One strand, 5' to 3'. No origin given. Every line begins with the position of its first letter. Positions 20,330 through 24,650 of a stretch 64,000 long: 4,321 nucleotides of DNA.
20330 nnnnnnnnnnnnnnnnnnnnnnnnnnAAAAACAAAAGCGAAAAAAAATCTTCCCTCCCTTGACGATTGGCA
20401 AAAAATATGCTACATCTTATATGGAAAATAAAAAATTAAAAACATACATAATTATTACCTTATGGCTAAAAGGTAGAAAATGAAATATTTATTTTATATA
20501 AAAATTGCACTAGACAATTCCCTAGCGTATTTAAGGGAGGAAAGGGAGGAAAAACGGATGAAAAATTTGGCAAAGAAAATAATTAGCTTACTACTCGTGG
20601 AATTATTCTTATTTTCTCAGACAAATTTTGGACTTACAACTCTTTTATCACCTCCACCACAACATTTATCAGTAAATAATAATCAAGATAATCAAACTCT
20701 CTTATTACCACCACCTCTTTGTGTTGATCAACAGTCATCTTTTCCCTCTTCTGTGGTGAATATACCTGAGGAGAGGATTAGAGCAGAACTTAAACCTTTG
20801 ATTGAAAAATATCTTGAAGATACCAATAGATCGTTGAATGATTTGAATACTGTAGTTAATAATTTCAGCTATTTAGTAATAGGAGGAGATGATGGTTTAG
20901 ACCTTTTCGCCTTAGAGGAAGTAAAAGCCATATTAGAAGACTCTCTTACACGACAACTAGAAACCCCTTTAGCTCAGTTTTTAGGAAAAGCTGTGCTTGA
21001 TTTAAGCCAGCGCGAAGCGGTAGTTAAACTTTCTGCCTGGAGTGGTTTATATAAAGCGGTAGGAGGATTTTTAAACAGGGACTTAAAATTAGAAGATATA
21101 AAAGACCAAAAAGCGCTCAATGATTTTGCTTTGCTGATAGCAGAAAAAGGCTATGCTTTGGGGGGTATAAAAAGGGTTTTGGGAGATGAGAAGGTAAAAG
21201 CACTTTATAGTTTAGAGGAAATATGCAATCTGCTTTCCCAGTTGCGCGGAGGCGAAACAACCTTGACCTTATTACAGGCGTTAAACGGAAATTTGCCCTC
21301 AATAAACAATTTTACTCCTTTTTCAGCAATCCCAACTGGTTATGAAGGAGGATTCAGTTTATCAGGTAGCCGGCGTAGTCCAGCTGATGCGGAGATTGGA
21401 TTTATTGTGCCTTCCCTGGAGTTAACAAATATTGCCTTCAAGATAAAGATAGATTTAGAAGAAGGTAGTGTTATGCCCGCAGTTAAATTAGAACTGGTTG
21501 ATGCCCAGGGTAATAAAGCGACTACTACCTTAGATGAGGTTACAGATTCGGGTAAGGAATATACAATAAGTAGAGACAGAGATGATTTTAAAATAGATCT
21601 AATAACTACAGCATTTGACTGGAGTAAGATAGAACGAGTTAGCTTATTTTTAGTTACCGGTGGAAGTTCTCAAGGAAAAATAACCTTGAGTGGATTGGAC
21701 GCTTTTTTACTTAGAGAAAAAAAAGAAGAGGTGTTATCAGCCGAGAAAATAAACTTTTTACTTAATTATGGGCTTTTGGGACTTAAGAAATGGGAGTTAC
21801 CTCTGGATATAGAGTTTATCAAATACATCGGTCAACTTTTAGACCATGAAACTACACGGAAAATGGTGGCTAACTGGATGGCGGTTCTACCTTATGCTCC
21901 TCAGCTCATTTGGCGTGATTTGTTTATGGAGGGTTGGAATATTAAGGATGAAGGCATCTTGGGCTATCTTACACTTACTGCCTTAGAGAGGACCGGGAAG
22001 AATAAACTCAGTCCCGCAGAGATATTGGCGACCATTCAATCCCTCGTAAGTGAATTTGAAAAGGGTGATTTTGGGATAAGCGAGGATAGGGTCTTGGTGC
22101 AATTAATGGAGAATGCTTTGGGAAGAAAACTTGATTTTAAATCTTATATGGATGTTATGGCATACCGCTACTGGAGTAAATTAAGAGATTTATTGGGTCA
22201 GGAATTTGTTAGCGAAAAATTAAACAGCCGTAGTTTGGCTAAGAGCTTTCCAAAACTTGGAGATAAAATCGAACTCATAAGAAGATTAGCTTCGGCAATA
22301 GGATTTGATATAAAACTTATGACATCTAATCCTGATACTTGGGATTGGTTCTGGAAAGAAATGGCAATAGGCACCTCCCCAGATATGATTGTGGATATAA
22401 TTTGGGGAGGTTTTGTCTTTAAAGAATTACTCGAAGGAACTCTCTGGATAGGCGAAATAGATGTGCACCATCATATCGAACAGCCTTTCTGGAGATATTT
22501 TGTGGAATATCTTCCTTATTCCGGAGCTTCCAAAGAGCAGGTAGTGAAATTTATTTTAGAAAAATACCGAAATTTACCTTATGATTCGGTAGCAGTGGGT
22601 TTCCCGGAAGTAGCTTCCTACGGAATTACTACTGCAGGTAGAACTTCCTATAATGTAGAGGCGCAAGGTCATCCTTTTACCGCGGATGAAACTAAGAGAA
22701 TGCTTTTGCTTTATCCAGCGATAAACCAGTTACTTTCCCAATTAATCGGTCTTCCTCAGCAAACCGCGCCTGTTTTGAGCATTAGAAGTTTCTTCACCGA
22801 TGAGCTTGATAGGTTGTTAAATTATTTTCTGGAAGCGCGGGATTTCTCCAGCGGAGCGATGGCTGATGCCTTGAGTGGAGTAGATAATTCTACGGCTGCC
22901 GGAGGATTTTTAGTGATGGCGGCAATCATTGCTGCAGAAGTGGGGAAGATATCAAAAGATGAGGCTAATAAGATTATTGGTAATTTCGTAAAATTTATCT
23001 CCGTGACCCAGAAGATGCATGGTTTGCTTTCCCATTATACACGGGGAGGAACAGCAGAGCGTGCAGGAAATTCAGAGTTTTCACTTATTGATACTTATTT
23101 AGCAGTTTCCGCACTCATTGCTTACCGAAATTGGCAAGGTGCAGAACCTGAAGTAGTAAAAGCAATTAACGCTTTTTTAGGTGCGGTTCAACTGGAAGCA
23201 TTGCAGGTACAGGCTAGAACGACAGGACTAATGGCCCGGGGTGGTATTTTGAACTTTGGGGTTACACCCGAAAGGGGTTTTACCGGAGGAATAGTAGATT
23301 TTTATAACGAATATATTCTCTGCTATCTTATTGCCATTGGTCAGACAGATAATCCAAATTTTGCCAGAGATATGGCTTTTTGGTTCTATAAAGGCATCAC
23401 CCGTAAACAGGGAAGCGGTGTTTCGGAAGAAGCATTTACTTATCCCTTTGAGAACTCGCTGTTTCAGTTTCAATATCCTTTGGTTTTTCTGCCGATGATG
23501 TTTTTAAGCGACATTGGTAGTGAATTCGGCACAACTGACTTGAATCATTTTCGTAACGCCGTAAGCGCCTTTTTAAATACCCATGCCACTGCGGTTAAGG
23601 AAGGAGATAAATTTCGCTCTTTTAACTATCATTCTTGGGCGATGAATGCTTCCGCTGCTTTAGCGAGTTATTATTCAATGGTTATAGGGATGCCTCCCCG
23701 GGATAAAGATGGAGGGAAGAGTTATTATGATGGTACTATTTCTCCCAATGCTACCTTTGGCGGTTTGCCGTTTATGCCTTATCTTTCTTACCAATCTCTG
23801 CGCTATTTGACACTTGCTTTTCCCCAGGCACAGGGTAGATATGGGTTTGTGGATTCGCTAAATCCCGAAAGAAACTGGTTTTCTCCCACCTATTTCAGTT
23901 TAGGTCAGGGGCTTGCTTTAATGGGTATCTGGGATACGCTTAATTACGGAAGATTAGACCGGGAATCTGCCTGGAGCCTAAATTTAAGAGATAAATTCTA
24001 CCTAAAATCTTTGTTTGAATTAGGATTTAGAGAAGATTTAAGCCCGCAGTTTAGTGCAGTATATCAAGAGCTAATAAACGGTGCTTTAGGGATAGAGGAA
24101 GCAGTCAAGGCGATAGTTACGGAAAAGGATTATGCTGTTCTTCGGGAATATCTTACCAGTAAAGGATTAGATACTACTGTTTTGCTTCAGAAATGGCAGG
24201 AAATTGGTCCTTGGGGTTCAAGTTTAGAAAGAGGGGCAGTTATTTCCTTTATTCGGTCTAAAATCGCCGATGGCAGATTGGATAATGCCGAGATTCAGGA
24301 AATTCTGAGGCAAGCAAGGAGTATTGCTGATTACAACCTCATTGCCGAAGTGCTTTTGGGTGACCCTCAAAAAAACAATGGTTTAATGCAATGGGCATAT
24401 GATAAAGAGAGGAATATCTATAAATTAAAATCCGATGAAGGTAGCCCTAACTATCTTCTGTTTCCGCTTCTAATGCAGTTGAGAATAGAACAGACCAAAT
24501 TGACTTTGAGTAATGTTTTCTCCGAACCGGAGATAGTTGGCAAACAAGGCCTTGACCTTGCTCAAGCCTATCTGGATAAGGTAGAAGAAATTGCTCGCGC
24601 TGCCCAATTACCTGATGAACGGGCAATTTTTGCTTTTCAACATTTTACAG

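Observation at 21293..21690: Near-identical ~400-bp segment shared by the giant gene and the 34432 gene 14 kb away (second copy ~35355-35755)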

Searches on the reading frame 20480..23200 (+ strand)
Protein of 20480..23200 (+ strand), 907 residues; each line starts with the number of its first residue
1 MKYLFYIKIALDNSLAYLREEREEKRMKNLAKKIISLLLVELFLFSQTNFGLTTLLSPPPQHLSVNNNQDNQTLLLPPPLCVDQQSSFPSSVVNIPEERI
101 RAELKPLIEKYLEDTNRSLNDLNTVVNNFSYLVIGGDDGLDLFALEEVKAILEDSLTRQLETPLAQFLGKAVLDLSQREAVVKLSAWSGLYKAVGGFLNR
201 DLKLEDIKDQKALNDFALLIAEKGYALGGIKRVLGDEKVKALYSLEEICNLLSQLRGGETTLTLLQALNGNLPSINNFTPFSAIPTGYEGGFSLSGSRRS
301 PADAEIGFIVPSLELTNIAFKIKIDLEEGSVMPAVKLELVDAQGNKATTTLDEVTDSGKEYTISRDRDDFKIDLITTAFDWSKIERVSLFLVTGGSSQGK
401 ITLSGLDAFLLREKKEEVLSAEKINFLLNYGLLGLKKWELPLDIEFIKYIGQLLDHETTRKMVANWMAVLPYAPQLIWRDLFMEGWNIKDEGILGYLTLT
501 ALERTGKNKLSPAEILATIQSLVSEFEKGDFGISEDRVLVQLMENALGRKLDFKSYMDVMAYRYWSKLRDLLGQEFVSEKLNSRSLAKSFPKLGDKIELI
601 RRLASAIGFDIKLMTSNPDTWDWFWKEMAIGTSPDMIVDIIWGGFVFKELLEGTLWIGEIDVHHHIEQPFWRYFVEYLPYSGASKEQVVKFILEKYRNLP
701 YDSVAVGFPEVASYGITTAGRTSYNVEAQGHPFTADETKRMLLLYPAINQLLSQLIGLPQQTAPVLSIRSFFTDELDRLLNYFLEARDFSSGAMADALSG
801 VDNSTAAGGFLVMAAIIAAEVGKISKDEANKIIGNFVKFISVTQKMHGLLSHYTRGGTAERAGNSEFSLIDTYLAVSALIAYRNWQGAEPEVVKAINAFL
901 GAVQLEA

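Call 12: search_protein_families(library=pfam, proteins=[window:20480-23200:+], max_evalue=10)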
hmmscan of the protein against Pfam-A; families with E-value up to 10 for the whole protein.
window:20480-23200:+ (907 aa): 0 families

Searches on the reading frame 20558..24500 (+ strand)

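Call 69: search_solved_structures(query=window:20558-24500:+, max_evalue=0.01)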
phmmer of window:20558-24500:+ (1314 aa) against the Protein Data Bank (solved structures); distinct sequences matched with E-value up to 0.01: 7.
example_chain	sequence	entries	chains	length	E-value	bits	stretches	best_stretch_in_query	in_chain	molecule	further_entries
4gl3_A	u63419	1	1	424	5.1e-12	47.4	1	1044-1124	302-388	putative glucoamylase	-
5gzh_A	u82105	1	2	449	1.2e-11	46.1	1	779-1121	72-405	Endo-beta-1,2-glucanase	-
5gzk_A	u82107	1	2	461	1.3e-11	46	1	779-1121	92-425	Uncharacterized protein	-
4qt9_A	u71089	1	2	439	2.4e-10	41.9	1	779-1121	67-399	putative glucoamylase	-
3eu8_A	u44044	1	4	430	2.1e-09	38.8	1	752-1121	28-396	putative glucoamylase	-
5z06_A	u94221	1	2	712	3.3e-08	34.8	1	754-1119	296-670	BDI_3064 protein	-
8xul_A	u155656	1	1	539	1.9e-06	28.9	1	745-1111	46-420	XCC2207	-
